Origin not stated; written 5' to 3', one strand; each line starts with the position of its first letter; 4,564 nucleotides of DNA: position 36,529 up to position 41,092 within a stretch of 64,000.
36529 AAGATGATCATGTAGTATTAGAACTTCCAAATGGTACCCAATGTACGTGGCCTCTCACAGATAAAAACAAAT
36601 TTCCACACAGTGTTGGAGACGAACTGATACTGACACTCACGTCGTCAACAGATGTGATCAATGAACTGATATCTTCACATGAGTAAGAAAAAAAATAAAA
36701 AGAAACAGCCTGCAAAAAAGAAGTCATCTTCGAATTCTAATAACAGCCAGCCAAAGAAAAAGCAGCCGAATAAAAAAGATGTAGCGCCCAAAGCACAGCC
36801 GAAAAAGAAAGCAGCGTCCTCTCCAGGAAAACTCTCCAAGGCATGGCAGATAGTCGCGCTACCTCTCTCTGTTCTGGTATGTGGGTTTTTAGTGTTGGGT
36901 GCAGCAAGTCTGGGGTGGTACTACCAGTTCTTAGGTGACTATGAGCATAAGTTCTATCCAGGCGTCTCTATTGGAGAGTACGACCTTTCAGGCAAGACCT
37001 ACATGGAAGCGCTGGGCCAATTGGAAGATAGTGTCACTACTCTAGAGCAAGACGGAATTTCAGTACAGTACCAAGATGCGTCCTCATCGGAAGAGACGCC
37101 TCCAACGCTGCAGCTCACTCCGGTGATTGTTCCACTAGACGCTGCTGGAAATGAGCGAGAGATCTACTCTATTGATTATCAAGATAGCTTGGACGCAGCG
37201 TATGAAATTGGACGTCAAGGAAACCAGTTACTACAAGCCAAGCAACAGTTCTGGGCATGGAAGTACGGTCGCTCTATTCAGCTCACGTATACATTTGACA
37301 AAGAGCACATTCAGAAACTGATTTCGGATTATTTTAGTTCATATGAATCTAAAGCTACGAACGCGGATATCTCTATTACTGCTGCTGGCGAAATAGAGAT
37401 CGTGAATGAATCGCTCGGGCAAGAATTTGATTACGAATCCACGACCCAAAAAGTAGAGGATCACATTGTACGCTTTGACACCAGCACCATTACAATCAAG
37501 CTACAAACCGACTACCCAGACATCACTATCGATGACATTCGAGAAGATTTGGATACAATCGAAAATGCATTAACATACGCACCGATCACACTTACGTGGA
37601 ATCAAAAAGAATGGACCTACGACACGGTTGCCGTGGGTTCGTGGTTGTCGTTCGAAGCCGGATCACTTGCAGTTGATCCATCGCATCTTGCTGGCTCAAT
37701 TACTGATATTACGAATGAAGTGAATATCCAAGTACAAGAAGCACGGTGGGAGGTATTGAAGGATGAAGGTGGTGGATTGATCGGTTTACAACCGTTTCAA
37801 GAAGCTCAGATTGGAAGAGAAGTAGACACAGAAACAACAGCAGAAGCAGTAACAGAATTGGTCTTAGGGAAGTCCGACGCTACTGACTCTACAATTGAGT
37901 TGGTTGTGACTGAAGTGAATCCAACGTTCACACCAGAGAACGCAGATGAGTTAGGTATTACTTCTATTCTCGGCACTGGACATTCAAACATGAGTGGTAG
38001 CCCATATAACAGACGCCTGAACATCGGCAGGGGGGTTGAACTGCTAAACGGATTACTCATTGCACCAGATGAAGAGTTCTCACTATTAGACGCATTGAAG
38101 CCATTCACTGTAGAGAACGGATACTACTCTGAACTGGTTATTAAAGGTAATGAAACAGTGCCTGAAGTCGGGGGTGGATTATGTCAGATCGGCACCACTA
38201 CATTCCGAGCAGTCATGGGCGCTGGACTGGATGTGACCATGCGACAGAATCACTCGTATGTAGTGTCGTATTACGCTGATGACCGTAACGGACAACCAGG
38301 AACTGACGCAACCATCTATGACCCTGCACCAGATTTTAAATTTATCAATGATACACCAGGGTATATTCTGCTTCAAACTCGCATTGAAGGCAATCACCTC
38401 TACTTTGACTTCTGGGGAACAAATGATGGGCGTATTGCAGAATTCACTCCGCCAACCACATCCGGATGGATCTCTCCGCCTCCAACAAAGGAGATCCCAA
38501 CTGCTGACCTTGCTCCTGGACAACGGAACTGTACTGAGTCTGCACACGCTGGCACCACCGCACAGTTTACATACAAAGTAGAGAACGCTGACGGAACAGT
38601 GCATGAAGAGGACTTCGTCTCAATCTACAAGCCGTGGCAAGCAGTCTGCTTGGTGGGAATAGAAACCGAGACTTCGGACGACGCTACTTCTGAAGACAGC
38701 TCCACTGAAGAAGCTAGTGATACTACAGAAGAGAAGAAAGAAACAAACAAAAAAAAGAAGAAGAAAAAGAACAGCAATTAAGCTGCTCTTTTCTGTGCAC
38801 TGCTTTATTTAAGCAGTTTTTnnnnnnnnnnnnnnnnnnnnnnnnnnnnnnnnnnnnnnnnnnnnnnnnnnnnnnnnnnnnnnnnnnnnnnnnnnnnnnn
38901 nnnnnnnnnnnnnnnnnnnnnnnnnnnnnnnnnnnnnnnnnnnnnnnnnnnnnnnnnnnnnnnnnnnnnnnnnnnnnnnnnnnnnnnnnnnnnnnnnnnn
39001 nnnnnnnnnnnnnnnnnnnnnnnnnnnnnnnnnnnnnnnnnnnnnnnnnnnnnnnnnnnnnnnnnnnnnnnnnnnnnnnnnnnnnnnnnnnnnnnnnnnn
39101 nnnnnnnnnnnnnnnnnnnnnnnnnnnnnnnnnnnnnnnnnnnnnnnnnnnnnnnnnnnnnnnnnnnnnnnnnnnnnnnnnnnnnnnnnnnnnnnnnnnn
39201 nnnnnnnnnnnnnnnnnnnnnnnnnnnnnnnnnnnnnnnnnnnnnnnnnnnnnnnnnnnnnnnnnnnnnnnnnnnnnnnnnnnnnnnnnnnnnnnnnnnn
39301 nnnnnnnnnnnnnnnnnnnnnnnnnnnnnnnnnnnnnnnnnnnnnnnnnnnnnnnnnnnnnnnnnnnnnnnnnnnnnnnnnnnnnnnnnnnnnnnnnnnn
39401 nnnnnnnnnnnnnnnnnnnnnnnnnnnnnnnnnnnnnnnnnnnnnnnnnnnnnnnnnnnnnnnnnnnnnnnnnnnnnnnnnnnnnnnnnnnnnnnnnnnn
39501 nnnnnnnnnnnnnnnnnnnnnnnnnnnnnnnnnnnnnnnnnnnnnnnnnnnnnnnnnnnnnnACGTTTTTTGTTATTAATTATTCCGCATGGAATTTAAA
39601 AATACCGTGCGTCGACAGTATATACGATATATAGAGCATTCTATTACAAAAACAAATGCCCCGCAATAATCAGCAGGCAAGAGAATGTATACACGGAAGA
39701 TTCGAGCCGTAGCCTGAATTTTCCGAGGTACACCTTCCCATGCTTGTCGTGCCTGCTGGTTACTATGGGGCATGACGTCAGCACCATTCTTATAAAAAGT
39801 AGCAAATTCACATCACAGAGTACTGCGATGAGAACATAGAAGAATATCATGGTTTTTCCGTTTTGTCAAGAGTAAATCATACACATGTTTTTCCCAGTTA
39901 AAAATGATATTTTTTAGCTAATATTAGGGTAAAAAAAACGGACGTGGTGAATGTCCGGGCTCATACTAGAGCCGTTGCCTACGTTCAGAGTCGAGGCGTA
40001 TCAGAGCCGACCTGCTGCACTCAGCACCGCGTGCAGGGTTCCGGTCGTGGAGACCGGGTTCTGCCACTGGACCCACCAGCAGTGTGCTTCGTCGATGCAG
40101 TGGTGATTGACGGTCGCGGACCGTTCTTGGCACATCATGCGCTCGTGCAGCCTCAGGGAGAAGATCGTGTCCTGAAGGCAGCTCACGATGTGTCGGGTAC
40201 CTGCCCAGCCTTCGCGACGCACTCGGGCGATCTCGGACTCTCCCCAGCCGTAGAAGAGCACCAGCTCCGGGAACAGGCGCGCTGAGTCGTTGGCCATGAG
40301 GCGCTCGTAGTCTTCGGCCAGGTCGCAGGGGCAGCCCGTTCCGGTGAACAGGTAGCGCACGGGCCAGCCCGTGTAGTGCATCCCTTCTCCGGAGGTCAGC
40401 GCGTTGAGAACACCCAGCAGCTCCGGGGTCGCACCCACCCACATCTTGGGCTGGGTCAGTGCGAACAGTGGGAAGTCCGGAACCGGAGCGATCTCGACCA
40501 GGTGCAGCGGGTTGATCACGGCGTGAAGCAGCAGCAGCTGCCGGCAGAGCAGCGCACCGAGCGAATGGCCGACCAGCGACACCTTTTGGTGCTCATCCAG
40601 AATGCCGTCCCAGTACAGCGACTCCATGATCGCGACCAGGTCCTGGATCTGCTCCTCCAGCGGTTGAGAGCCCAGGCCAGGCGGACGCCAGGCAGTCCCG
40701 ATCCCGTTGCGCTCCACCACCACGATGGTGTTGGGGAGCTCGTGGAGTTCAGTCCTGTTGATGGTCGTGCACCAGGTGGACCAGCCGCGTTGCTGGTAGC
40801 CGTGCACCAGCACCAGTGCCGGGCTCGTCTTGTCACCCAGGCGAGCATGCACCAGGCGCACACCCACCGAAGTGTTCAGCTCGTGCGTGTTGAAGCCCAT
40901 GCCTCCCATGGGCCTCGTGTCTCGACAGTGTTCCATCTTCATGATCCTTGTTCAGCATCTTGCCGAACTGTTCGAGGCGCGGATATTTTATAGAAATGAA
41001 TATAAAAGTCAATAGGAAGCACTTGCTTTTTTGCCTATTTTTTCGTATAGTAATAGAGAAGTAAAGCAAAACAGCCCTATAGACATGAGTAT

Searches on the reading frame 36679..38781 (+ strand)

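Call 115: search_protein_families(library=pfam, proteins=[window:36679-38781:+], max_evalue=0.001)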
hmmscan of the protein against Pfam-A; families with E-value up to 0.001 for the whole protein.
window:36679-38781:+ (700 aa): 2 families
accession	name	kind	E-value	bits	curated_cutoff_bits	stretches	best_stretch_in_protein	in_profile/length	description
PF04294.18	VanW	-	1e-35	122.5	27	1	444-579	1-130/130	VanW like protein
PF12229.13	PG_binding_4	-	5.7e-17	62.4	22.1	1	163-265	10-110/117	Putative peptidoglycan binding domain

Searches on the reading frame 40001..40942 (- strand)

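Call 19: search_protein_families(library=pfam, proteins=[window:40001-40942:-], max_evalue=0.01)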
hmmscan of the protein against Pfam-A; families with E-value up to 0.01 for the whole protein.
window:40001-40942:- (313 aa): 2 families
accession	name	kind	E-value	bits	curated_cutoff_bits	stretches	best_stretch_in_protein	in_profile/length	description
PF12697.13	Abhydrolase_6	-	3.4e-08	34.9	26.3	1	43-291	1-208/217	Alpha/beta hydrolase family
PF00561.26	Abhydrolase_1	-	0.0063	16.6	25.8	0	101-147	54-98/245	alpha/beta hydrolase fold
